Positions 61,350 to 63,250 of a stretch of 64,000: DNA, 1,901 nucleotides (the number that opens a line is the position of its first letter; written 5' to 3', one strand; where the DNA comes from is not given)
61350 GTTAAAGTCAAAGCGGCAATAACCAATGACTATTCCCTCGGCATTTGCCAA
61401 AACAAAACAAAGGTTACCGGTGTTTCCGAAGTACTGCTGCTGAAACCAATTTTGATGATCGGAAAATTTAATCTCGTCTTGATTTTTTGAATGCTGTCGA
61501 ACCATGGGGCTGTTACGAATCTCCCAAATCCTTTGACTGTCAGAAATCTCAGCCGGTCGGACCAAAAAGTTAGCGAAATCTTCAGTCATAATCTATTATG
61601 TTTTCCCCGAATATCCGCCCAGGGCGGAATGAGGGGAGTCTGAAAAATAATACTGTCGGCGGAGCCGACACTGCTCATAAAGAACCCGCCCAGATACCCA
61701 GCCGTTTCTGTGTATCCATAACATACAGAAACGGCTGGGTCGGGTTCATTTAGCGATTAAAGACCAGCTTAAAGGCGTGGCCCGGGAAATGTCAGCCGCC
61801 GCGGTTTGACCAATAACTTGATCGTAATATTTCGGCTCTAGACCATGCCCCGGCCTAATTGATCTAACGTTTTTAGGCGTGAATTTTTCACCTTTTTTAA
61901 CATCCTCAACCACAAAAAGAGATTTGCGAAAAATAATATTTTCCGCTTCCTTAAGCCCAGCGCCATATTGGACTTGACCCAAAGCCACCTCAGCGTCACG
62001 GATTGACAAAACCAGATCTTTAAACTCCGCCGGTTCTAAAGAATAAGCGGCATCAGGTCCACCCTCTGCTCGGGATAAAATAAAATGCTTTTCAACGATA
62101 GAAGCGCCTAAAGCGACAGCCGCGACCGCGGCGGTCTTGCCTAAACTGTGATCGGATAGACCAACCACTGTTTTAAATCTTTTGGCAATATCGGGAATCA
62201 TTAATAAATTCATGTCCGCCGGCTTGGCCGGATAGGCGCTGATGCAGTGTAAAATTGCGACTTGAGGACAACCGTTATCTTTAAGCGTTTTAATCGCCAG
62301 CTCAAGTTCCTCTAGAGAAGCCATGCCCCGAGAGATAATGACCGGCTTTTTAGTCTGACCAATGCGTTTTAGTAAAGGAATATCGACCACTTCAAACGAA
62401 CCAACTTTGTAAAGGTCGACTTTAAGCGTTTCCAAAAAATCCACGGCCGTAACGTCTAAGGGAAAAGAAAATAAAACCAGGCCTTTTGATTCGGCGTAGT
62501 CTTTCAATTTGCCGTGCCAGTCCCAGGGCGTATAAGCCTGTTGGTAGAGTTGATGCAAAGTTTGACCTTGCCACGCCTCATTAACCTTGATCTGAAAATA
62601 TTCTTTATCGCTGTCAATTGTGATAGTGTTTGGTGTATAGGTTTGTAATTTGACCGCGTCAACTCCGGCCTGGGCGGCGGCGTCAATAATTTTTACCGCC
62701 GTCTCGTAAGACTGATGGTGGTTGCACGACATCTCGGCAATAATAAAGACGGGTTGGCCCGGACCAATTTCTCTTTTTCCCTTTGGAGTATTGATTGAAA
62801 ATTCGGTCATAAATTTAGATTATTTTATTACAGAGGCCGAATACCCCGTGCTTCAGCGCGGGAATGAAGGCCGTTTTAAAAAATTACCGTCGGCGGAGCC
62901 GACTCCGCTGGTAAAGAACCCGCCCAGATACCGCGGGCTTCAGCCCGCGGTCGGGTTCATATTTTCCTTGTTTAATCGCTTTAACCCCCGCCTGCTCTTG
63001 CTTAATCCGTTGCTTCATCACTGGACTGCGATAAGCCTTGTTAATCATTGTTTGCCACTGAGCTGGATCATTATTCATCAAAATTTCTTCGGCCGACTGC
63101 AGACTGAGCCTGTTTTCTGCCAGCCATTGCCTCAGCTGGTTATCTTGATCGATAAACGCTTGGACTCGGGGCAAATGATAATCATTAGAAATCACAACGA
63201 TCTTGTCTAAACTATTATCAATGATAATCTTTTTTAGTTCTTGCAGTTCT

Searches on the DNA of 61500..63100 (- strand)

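Call 9: search_rna_families(source=window, start=61500, end=63100, threshold=evalue, max_evalue=10)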
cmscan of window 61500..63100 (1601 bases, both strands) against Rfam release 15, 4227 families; matches with E-value up to 10: 5.
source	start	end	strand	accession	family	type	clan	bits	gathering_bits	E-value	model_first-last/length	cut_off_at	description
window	62117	62136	-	RF03139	S4-Bacteroidia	Cis-reg; leader;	CL00119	20.7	34.7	0.17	1-34/34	no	S4-Bacteroidia ribosomal protein leader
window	62539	62616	+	RF00135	snoZ223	Gene; snRNA; snoRNA; CD-box;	CL00051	19.2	45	2.1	1-94/94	no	Small nucleolar RNA Z223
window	62841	62958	+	RF03094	LAGLIDADG-2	Gene; sRNA;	-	17.3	94.9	2.3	1-128/128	no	LAGLIDADG-2 RNA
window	62947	63029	-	RF00593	snoU83B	Gene; snRNA; snoRNA; CD-box;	-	16.6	35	3.4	1-94/94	no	Small nucleolar RNA U83B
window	62218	62278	+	RF02881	MH_s25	Gene; sRNA;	-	16.2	114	4.5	1-207/207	no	Mesorhizobail RNA 25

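Call 50: search_with_rna_model(model_id=R1, sources=[L040, L041, L042, L043, L044, L045], max_evalue=0.01)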
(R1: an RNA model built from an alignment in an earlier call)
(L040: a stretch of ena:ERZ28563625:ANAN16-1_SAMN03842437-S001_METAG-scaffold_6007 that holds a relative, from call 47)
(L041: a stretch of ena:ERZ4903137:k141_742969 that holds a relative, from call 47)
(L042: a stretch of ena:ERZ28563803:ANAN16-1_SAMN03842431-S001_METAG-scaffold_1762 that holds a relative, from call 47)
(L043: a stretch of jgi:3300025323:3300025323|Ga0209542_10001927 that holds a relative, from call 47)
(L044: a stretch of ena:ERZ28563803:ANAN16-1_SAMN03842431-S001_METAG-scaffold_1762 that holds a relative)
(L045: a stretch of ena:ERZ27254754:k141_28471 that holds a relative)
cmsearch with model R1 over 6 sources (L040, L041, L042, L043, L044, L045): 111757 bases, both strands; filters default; matches with E-value up to 0.01: 11.
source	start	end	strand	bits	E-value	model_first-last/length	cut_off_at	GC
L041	9851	9989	-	138.6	3e-35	1-139/139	no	0.57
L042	5944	6082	-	138.6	3e-35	1-139/139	no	0.57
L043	9851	9989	-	138.6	3e-35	1-139/139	no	0.57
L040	9851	9989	-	136.5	1.1e-34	1-139/139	no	0.56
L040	11062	11221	-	118.4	8.7e-30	1-139/139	no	0.5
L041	11062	11221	-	118.4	8.7e-30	1-139/139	no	0.5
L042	7155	7314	-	118.4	8.7e-30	1-139/139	no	0.5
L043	11062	11221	-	118.4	8.7e-30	1-139/139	no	0.5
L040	664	837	+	86.9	2.8e-21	1-139/139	no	0.49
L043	664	837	+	86.9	2.8e-21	1-139/139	no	0.49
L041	664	837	+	83.4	2.5e-20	1-139/139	no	0.51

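Call 66: search_dna_similar(query=window:62822-62965:+, collection=plasmids, mode=distant, max_evalue=1, max_rows=10)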
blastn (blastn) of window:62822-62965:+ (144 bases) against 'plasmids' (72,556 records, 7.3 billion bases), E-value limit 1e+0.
Records with a match: 2; places in all: 2; records where one place covers at least 80% of the query: 0.
Best place of each record, by identity: 90-95% 2.
By first word of the organism name: Streptomyces 2.
By predicted mobility (MOB-suite, as given by PLSDB): mobilizable 2.
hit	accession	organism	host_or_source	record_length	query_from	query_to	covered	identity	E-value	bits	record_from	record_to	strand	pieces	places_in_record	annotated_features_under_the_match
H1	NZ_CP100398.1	Streptomyces rimosus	pure culture,mutant of Streptomyces ...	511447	112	138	19%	92.6%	4e-1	41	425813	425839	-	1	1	none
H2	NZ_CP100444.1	Streptomyces rimosus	pure culture,OTC cluster deletion ...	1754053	112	138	19%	92.6%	4e-1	41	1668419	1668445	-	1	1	record has no annotation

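Call 67: search_dna_similar(query=window:62822-62965:+, collection=phages, mode=distant, max_evalue=1, max_rows=10)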
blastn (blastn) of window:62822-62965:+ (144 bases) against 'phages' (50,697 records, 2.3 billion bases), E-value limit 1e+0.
No match.

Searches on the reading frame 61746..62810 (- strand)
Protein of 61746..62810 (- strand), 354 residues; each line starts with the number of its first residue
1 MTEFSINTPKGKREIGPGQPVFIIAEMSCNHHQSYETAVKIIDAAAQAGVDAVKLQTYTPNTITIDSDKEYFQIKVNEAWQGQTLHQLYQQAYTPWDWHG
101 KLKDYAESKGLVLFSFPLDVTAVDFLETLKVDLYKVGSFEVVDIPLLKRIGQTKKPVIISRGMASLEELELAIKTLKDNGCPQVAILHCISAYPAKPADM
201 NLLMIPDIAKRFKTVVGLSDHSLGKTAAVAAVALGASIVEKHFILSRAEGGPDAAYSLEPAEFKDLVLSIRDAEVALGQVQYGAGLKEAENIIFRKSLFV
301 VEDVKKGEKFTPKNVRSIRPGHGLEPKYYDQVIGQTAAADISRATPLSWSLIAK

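Call 47: find_encoding_contigs(protein=window:61746-62810:-, flank=10000, max_places=4)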
Protein window:61746-62810:- (354 aa): 18 contigs read that carry it; 4 places shown.
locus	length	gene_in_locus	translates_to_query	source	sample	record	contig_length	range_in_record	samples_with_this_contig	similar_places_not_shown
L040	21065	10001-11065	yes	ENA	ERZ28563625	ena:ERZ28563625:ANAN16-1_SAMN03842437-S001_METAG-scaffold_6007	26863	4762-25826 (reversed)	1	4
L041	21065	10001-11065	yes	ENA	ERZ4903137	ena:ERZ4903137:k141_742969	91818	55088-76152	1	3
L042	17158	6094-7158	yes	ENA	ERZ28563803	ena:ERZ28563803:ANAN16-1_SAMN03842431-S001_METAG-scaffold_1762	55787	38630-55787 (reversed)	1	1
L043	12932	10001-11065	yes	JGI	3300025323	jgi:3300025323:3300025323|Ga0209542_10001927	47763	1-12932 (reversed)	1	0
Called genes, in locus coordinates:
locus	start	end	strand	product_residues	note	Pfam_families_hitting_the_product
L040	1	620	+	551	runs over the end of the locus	?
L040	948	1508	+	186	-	PF13671:AAA_33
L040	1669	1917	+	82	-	PF12728:HTH_17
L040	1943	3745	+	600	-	PF00664:ABC_membrane, PF02463:SMC_N (faint), PF00005:ABC_tran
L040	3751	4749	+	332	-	PF00106:adh_short (weak), PF01073:3Beta_HSD, PF01370:Epimerase, PF02719:Polysacc_synt_2, PF04321:RmlD_sub_bind, PF05368:NmrA, PF13460:NAD_binding_10, PF16363:GDP_Man_Dehyd, +2 more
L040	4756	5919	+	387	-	PF01041:DegT_DnrJ_EryC1, PF00155:Aminotran_1_2, PF01212:Beta_elim_lyase, PF01053:Cys_Met_Meta_PP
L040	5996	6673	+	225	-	PF02348:CTP_transf_3, PF12804:NTP_transf_3 (weak)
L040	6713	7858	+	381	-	-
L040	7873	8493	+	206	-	PF00117:GATase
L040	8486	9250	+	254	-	PF00977:His_biosynth, PF01207:Dus (faint), PF03060:NMO (faint), PF01180:DHO_dh (faint)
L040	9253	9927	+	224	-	PF02698:DUF218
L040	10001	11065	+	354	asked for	PF03102:NeuB, PF08666:SAF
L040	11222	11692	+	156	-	PF13302:Acetyltransf_3, PF00583:Acetyltransf_1, PF13673:Acetyltransf_10 (weak), PF13508:Acetyltransf_7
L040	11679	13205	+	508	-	-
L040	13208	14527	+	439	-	-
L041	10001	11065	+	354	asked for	PF03102:NeuB, PF08666:SAF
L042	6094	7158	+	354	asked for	PF03102:NeuB, PF08666:SAF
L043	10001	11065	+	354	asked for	PF03102:NeuB, PF08666:SAF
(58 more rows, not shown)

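Call 54: find_homologous_proteins(query=window:61746-62810:-, max_evalue=1e-60)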
Query window:61746-62810:- (354 aa): 7996 proteins with E <= 1e-60 among 8000 candidates; the best 120 are listed.
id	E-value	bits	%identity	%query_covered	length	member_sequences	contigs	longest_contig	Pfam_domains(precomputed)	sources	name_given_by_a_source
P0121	7.6e-230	780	99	100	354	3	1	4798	PF03102.21,PF08666.18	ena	-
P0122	1.8e-174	598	73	100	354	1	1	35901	PF03102.21,PF08666.18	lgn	-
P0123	2.6e-174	597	73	100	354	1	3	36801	PF03102.21,PF08666.18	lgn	-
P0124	1.1e-172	592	73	100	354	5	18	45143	PF03102.21,PF08666.18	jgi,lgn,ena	-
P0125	1.8e-170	585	72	100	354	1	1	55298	PF03102.21,PF08666.18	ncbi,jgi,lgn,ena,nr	ncbi:pseudaminic acid synthase [Patescibacteria group bacterium]|nr:pseudaminic acid synthase [Pates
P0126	1.2e-167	575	72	99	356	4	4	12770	PF03102.21,PF08666.18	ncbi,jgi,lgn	ncbi:MAG: pseudaminic acid synthase [Candidatus Falkowbacteria bacterium]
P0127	2.5e-167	574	72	100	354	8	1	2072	PF03102.21,PF08666.18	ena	-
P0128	9.0e-167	572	71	99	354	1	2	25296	PF03102.21,PF08666.18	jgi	-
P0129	1.0e-165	569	71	100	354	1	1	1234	PF03102.21,PF08666.18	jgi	jgi:pseudaminic acid synthase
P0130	1.2e-165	569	70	100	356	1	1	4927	PF03102.21,PF08666.18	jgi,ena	-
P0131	3.3e-165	567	70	100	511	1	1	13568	PF13673.14,PF03102.21,PF08666.18,PF13302.14,PF13508.14,PF00583.32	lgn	-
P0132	9.2e-165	566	71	98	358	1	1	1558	PF03102.21,PF08666.18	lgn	-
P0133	1.6e-164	565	70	99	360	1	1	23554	PF03102.21,PF08666.18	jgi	jgi:pseudaminic acid synthase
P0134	1.6e-164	565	70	100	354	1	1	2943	PF03102.21,PF08666.18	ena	-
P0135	2.1e-164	565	71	100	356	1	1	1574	PF03102.21,PF08666.18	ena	-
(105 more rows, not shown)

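Call 55: find_encoding_contigs(protein=P0124, flank=4000, max_places=3)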
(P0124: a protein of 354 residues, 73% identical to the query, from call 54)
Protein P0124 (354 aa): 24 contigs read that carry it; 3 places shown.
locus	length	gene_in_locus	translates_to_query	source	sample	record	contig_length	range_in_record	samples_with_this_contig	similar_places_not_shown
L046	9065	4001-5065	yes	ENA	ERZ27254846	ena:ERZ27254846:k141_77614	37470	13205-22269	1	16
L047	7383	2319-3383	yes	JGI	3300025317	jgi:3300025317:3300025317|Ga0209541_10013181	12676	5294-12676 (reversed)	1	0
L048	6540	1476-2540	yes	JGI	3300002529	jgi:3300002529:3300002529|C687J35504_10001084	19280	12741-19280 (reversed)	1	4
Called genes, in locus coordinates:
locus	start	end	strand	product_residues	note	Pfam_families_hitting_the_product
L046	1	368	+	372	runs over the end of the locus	PF02388:FemAB (faint), PF13480:Acetyltransf_6 (weak)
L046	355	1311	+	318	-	PF01408:GFO_IDH_MocA, PF02894:GFO_IDH_MocA_C, PF22725:GFO_IDH_MocA_C3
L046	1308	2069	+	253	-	PF02348:CTP_transf_3, PF12804:NTP_transf_3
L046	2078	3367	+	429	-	PF00202:Aminotran_3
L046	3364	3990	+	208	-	PF02698:DUF218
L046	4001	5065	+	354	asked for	PF03102:NeuB, PF08666:SAF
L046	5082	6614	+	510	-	-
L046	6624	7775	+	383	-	PF04230:PS_pyruv_trans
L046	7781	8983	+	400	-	PF13439:Glyco_transf_4, PF00534:Glycos_transf_1 (weak)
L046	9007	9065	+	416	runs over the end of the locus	PF08421:Methyltransf_13, PF13489:Methyltransf_23, PF08241:Methyltransf_11 (weak), PF08484:Methyltransf_14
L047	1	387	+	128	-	?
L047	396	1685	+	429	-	PF00202:Aminotran_3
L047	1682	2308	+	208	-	PF02698:DUF218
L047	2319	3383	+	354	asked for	PF03102:NeuB, PF08666:SAF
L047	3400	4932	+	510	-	-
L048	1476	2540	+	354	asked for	PF03102:NeuB, PF08666:SAF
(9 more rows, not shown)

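Call 56: find_encoding_contigs(protein=P0122, flank=4000, max_places=2)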
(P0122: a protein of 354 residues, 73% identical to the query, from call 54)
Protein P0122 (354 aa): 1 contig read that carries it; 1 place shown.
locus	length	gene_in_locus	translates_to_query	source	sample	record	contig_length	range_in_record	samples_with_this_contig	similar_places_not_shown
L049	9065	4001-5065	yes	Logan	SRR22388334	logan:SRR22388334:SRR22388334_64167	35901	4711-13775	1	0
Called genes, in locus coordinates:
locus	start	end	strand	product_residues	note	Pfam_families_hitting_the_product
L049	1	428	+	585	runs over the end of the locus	PF13522:GATase_6, PF13537:GATase_7, PF00733:Asn_synthase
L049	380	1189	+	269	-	PF08003:Methyltransf_9, PF13489:Methyltransf_23, PF05175:MTS (weak), PF03848:TehB, PF13847:Methyltransf_31, PF08241:Methyltransf_11, PF08242:Methyltransf_12, PF13649:Methyltransf_25, +2 more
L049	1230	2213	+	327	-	PF00106:adh_short (weak), PF01370:Epimerase, PF02719:Polysacc_synt_2, PF04321:RmlD_sub_bind, PF05368:NmrA, PF01073:3Beta_HSD, PF13460:NAD_binding_10, PF16363:GDP_Man_Dehyd, +2 more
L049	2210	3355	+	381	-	PF00155:Aminotran_1_2 (weak), PF01041:DegT_DnrJ_EryC1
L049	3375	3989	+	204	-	PF02698:DUF218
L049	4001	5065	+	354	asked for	PF03102:NeuB, PF08666:SAF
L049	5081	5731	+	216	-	PF13489:Methyltransf_23, PF13847:Methyltransf_31, PF08241:Methyltransf_11, PF08242:Methyltransf_12 (weak), PF13649:Methyltransf_25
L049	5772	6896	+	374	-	-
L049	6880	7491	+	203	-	PF00117:GATase, PF07685:GATase_3 (weak), PF01174:SNO, PF07722:Peptidase_C26 (weak)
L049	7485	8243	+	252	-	PF00977:His_biosynth, PF02581:TMP-TENI (faint), PF03060:NMO (faint), PF01180:DHO_dh (faint), PF01207:Dus (faint)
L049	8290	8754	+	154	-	PF13302:Acetyltransf_3, PF13420:Acetyltransf_4 (weak), PF13523:Acetyltransf_8 (weak), PF00583:Acetyltransf_1, PF13508:Acetyltransf_7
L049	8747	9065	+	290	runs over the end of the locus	PF02348:CTP_transf_3, PF12804:NTP_transf_3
